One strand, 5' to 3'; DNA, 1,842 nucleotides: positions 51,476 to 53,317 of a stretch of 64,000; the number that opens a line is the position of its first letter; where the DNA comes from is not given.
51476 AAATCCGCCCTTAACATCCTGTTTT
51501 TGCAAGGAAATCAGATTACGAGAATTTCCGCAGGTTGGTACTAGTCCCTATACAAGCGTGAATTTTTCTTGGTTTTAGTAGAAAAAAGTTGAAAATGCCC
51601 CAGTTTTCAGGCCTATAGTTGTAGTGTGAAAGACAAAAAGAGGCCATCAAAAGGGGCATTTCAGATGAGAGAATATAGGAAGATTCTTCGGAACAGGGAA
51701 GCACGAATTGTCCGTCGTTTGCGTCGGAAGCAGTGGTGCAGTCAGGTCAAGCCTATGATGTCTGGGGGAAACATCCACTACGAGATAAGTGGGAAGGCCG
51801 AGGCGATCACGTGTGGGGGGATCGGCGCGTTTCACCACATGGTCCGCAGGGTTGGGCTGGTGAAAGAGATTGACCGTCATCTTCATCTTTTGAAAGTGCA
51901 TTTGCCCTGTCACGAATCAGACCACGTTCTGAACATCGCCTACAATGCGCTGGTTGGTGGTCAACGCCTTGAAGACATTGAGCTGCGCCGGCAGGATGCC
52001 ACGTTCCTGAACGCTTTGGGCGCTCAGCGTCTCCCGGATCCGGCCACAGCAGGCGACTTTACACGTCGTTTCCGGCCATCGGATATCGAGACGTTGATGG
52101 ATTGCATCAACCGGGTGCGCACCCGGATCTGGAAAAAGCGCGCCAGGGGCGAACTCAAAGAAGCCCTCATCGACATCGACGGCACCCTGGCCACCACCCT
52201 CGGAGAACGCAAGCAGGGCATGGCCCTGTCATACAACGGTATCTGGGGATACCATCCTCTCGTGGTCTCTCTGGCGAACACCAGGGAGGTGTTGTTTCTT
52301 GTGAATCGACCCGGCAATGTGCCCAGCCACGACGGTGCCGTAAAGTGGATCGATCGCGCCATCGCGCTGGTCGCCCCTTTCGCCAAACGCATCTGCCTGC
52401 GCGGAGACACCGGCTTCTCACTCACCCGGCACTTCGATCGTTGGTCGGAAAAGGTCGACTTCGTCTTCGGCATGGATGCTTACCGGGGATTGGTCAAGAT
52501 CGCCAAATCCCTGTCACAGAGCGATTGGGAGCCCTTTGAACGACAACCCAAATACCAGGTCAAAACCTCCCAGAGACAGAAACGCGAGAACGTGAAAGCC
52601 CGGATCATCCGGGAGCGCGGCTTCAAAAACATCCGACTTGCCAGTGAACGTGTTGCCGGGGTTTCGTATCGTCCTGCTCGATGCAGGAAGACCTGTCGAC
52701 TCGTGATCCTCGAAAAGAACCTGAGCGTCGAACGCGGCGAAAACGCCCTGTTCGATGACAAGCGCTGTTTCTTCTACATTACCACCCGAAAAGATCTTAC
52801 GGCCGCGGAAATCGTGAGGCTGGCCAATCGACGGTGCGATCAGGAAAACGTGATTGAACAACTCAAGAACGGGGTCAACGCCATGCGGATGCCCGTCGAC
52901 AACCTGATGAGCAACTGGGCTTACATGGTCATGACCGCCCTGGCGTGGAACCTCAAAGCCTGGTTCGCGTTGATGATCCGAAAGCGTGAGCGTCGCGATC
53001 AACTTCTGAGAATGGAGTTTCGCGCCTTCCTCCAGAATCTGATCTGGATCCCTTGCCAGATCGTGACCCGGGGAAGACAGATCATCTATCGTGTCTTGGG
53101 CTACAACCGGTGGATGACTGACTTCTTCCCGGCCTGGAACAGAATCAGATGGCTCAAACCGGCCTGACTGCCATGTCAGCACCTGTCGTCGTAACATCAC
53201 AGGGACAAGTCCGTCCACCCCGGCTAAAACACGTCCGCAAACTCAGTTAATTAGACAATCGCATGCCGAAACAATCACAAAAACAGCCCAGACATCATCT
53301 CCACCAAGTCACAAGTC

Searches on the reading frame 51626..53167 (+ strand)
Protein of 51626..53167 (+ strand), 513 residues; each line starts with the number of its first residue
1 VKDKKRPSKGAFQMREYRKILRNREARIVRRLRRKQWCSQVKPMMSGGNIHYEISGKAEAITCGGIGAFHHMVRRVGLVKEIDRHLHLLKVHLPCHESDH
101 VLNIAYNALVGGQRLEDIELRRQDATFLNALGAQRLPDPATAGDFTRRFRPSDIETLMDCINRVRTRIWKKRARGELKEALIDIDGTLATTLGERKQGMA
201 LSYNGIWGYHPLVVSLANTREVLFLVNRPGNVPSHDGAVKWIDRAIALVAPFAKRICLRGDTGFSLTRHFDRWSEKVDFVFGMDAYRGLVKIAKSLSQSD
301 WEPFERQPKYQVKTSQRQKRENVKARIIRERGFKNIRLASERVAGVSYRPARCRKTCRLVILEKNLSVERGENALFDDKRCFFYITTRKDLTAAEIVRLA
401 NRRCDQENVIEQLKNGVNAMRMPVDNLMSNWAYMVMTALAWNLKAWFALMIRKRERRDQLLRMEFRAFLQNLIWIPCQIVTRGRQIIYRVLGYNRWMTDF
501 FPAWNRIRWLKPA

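Call 76: search_protein_families(library=pfam, proteins=[window:51626-53167:+], max_evalue=0.00001)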
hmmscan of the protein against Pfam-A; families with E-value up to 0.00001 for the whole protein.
window:51626-53167:+ (513 aa): 2 families
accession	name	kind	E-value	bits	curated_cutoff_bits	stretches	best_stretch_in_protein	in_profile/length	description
PF13701.12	DDE_Tnp_1_4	-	3.9e-33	114.8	34.7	1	63-491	21-414/435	Transposase DDE domain group 1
PF01609.27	DDE_Tnp_1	-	7.1e-14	52.5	23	1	179-443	4-200/200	Transposase DDE domain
